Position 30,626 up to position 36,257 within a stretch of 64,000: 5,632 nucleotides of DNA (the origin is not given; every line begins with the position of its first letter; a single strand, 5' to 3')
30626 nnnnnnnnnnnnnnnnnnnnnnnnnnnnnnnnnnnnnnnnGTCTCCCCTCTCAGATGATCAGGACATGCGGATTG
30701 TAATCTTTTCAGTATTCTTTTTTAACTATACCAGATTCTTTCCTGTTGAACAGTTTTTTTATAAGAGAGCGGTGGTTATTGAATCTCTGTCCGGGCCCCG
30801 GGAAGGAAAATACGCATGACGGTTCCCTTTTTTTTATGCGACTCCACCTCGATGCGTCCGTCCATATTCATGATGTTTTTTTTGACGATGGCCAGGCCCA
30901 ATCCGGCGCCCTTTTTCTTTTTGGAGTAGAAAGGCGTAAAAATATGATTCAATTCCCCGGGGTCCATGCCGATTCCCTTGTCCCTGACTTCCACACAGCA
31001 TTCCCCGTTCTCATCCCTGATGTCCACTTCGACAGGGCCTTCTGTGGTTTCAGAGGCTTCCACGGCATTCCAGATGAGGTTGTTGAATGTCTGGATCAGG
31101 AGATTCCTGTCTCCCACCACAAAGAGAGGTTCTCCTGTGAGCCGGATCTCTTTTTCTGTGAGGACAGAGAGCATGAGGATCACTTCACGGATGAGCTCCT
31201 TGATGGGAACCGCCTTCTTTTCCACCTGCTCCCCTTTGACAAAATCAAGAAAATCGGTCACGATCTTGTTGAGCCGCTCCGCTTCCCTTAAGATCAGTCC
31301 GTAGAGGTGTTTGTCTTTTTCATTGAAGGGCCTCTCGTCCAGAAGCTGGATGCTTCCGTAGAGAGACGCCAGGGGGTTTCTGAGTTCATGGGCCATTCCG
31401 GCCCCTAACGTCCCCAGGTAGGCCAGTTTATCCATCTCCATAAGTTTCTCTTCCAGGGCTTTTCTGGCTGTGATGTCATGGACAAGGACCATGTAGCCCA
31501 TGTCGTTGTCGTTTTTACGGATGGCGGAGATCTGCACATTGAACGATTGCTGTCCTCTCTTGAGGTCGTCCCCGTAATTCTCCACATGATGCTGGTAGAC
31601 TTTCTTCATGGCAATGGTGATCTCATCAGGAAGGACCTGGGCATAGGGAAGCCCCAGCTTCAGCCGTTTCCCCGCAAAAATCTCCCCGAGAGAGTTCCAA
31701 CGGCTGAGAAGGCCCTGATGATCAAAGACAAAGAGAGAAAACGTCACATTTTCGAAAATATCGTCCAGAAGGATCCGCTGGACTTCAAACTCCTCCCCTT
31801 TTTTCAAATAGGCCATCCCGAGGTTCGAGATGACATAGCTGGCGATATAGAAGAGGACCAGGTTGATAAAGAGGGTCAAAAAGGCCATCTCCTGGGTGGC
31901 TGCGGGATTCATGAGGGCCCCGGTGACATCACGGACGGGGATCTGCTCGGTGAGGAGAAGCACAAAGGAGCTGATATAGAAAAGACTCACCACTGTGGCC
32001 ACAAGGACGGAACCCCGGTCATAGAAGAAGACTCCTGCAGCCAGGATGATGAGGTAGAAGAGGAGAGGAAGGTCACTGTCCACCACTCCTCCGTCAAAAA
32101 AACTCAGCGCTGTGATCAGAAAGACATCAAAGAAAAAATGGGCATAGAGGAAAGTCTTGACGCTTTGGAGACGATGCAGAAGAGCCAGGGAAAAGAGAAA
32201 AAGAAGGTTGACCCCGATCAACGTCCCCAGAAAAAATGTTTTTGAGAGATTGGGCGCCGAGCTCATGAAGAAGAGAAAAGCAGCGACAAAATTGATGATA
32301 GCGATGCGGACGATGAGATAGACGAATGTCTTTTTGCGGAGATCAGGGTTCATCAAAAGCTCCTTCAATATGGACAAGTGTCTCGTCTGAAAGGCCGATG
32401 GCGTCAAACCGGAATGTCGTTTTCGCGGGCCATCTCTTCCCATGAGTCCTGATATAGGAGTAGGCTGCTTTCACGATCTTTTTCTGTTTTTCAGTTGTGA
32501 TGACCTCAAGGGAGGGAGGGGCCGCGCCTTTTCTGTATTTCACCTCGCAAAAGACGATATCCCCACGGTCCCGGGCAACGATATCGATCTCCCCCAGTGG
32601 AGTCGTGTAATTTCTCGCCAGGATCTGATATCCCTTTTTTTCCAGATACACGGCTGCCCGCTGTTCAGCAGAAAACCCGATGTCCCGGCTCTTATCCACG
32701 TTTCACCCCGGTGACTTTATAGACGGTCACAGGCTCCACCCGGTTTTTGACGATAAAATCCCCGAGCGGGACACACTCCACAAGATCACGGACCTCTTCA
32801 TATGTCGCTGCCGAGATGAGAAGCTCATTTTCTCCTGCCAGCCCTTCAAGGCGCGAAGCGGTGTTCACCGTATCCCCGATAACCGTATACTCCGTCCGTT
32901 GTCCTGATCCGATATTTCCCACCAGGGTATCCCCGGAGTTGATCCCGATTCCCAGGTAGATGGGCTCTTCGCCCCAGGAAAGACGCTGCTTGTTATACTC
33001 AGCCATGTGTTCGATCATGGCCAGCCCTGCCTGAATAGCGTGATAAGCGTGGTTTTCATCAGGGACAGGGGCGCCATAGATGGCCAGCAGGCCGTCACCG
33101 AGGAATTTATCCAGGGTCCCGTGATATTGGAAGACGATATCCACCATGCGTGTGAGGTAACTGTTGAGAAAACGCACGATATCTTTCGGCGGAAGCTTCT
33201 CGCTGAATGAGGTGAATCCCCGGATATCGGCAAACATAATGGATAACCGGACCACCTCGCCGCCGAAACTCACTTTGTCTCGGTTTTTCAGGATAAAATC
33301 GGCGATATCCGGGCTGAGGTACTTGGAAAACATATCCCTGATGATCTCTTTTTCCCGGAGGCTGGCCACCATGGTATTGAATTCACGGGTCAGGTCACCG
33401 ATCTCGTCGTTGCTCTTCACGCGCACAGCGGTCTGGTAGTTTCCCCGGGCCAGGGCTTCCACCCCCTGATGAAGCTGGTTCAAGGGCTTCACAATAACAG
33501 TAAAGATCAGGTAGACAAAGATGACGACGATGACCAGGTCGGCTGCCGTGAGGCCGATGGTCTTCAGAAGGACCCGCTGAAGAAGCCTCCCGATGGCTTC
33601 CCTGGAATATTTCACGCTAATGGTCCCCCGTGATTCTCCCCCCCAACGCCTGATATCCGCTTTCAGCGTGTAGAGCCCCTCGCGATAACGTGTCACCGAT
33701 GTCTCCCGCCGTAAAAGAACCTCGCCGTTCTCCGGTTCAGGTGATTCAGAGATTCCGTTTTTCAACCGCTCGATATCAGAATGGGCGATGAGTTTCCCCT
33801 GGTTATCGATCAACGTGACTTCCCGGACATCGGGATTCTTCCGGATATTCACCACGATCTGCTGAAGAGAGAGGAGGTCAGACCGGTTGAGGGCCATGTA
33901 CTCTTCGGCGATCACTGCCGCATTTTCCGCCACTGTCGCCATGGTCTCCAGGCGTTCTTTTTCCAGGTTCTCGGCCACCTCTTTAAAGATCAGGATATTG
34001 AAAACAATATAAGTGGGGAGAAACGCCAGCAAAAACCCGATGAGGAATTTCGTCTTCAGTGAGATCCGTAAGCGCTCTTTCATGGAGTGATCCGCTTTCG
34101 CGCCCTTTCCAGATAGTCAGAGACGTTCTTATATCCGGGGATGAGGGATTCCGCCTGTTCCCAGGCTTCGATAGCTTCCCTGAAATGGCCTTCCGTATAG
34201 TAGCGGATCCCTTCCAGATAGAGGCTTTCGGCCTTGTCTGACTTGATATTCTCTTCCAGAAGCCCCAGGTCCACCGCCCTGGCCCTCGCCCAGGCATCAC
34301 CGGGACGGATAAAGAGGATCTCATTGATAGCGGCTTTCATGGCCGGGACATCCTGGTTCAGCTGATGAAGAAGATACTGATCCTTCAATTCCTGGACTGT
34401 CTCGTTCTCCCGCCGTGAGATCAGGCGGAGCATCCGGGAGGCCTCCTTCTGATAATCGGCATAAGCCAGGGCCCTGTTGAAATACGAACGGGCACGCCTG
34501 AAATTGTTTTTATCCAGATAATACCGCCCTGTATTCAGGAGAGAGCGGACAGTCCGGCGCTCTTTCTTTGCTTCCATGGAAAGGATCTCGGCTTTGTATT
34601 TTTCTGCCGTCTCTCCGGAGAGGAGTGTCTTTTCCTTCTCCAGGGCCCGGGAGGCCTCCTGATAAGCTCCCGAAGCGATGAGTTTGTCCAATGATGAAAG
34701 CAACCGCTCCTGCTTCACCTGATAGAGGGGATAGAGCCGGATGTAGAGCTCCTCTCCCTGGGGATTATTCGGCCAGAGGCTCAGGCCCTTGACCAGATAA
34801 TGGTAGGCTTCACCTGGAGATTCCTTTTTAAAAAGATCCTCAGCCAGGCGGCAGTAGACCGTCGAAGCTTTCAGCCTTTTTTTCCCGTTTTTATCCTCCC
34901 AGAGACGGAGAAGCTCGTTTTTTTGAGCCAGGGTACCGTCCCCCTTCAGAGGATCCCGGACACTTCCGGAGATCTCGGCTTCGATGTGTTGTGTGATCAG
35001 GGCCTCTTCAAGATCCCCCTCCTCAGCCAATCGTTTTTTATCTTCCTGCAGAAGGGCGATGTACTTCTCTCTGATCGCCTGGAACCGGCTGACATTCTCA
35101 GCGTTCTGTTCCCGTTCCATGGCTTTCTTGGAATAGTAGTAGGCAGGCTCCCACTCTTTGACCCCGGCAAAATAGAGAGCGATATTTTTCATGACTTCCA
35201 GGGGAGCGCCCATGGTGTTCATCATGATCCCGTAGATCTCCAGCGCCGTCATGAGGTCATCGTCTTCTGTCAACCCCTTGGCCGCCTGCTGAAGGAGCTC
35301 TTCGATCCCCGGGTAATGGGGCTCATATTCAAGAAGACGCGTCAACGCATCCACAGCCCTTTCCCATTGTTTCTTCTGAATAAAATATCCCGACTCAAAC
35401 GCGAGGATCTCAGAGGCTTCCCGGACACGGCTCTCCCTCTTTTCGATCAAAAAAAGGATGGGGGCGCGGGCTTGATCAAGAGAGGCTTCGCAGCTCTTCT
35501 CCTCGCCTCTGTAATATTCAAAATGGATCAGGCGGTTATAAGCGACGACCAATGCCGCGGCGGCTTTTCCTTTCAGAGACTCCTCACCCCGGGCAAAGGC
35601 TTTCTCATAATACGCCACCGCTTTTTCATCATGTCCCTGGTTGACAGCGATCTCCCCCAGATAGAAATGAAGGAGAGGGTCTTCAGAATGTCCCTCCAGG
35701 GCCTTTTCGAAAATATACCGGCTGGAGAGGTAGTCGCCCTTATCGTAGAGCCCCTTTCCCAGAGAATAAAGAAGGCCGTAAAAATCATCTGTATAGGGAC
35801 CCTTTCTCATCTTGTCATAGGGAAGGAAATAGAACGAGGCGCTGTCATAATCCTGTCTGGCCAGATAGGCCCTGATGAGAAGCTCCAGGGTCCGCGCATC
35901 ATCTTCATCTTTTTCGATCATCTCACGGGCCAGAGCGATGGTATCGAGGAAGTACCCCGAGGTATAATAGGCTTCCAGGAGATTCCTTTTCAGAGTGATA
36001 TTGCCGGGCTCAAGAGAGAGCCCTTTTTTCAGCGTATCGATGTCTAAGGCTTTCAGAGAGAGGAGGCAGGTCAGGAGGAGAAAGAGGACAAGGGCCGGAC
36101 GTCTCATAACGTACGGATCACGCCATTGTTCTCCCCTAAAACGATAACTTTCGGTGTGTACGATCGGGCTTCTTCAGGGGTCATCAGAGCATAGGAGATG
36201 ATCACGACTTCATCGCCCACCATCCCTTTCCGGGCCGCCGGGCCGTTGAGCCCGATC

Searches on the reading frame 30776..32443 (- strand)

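Call 62: search_protein_families(library=pfam, proteins=[window:30776-32443:-], max_evalue=0.0001)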
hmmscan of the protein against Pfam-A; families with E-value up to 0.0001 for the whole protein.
window:30776-32443:- (555 aa): 5 families
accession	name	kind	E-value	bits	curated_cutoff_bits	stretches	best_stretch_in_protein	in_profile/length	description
PF02518.31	HATPase_c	-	1.6e-25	90.1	26.4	1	444-549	1-109/111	Histidine kinase-, DNA gyrase B-, and HSP90-like ATPase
PF00512.31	HisKA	-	3.1e-15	56.4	26.9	1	345-406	4-65/66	His Kinase A (phospho-acceptor) domain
PF25323.1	6TM_PilS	-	1.3e-06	28.7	27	1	40-192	13-177/189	PilS-like transmembrane domain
PF13581.12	HATPase_c_2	-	9e-06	26.1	27.4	1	458-524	41-109/127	Histidine kinase-like ATPase domain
PF14501.12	HATPase_c_5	-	3.4e-05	24.1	22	1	449-539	6-94/102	GHKL domain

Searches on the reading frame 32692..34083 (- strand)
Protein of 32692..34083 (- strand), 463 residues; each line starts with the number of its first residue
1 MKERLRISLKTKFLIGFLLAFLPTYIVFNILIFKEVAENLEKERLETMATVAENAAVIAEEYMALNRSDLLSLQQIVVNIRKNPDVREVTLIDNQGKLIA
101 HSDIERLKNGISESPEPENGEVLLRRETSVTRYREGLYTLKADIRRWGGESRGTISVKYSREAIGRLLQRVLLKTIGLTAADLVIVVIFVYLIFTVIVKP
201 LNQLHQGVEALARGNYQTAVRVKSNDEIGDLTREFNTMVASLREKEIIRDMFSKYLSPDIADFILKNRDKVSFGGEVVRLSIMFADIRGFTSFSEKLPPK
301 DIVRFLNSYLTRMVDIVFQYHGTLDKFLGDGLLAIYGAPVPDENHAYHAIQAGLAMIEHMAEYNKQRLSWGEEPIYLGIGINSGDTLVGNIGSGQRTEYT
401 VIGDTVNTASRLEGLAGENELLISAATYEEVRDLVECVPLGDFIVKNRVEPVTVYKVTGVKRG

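Call 62: search_protein_families(library=pfam, proteins=[window:32692-34083:-], max_evalue=0.0001)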
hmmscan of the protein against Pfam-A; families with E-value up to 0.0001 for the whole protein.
window:32692-34083:- (463 aa): 4 families
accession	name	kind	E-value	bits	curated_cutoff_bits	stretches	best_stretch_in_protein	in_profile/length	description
PF00211.25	Guanylate_cyc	-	8.9e-28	97.6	21.9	1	280-452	9-177/183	Adenylate and Guanylate cyclase catalytic domain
PF00672.30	HAMP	-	2e-13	50.9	25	1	197-244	6-53/53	HAMP domain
PF02743.24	dCache_1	-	2.5e-05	24.4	45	1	38-168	23-159/240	Cache domain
PF17203.10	sCache_3_2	-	6.4e-05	23.5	28.4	0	37-170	7-137/140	Single cache domain 3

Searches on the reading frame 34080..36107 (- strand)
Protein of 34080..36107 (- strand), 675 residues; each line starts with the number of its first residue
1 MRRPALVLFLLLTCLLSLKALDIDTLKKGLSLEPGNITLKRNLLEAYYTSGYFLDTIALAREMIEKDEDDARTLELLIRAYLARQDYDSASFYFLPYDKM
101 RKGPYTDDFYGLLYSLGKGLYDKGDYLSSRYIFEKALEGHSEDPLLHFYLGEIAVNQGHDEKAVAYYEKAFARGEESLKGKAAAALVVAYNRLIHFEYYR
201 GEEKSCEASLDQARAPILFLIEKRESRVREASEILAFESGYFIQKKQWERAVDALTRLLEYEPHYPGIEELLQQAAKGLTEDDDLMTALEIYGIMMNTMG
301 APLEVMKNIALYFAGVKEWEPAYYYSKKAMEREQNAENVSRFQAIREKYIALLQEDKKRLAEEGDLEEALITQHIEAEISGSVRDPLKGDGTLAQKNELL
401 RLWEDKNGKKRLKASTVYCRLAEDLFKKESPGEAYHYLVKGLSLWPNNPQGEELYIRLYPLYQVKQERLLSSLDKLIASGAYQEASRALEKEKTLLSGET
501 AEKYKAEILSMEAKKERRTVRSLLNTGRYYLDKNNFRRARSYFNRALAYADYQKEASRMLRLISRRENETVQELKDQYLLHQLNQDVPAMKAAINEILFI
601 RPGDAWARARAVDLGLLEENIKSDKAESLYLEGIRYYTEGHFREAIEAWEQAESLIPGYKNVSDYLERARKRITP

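Call 62: search_protein_families(library=pfam, proteins=[window:34080-36107:-], max_evalue=0.0001)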
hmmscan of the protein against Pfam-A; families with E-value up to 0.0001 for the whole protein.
window:34080-36107:- (675 aa): 7 families
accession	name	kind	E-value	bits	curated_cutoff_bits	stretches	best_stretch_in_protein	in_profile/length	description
PF07719.23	TPR_2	-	2e-18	65.3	27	0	626-658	1-33/34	Tetratricopeptide repeat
PF13432.12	TPR_16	-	7.8e-12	45.9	32.7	1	114-170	1-57/65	Tetratricopeptide repeat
PF00515.34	TPR_1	-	1.3e-09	37.9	27.8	0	146-170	3-27/34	Tetratricopeptide repeat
PF14559.12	TPR_19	-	1.5e-09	38.5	25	0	120-172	1-53/68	Tetratricopeptide repeat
PF13424.12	TPR_12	-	2.2e-09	37.8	30.1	0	516-549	39-74/77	Tetratricopeptide repeat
PF13428.12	TPR_14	-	1.7e-07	31.7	23.5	0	146-178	3-35/44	Tetratricopeptide repeat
PF23914.1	TPR_CcmH_CycH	-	2.2e-06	28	42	0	622-657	115-152/158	Cytochrome c-type biogenesis protein H TPR domain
